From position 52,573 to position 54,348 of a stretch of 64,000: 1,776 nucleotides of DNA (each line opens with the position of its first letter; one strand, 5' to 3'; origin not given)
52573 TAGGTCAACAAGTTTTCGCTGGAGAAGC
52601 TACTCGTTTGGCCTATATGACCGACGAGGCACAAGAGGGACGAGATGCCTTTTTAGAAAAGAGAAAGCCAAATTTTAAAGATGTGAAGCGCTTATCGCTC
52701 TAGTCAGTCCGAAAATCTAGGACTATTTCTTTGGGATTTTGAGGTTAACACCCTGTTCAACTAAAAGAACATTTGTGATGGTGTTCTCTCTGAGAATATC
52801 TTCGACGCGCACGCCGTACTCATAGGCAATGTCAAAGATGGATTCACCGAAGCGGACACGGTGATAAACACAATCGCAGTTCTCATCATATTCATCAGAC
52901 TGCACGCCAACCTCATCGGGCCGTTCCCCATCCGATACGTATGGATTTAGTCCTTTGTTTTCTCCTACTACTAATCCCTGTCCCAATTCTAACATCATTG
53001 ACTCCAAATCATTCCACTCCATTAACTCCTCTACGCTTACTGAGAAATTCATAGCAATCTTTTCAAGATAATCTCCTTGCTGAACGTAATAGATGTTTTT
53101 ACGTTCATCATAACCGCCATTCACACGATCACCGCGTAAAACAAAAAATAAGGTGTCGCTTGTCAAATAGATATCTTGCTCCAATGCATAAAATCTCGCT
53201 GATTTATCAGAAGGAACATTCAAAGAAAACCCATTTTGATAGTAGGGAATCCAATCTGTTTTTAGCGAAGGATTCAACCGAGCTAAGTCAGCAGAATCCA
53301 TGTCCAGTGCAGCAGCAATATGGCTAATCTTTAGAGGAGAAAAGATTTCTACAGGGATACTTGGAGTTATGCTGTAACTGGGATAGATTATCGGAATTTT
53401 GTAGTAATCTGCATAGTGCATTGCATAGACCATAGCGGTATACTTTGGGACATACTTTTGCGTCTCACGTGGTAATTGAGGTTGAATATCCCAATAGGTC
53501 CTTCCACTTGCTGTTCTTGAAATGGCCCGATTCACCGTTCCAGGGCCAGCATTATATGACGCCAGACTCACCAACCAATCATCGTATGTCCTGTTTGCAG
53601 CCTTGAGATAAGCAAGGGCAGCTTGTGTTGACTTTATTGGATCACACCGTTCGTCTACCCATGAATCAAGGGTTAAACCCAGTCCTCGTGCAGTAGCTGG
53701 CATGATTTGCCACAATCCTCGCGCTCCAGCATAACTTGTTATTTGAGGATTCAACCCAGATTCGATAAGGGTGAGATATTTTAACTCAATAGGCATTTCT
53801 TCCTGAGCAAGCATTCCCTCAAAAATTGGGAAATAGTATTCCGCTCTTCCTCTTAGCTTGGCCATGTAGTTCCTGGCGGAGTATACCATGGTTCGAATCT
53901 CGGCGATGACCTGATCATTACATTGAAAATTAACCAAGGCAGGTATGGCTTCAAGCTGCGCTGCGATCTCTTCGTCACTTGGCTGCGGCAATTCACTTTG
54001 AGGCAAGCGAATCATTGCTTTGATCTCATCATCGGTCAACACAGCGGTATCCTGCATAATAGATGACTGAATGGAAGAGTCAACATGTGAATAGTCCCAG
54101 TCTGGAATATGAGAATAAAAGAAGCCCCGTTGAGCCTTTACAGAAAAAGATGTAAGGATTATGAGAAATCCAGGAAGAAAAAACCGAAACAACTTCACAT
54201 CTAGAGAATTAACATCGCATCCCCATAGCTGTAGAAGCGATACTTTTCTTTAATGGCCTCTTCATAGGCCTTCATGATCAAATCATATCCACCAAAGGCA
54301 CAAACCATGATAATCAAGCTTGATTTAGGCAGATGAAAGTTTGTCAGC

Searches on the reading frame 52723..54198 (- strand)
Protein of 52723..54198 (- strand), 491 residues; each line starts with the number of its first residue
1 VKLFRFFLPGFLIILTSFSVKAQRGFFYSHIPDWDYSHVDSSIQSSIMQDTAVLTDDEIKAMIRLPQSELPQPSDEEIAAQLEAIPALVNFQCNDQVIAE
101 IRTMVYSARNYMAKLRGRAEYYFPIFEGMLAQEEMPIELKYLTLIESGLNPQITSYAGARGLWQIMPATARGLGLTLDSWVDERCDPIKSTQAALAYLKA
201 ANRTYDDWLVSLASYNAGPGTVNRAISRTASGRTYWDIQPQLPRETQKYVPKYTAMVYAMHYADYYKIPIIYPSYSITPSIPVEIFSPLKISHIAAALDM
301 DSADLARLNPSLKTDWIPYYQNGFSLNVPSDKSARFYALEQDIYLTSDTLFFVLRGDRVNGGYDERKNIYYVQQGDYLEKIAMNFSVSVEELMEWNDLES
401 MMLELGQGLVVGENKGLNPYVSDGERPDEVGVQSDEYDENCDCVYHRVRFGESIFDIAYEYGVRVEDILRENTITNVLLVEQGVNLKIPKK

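Call 68: search_protein_families(library=pfam, proteins=[window:52723-54198:-], max_evalue=0.00001)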
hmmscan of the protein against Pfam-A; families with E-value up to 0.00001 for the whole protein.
window:52723-54198:- (491 aa): 3 families
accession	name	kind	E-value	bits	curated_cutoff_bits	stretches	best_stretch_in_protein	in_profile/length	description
PF01464.25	SLT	-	4.9e-27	94.3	21.3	1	125-231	3-110/117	Transglycosylase SLT domain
PF01476.26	LysM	-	1e-19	70.6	20.9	1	370-411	1-42/43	LysM domain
PF23473.1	LysM3_LYK4_5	-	2.8e-06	27.7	29.3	0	370-400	5-35/48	LYK4/5 LysM3 domain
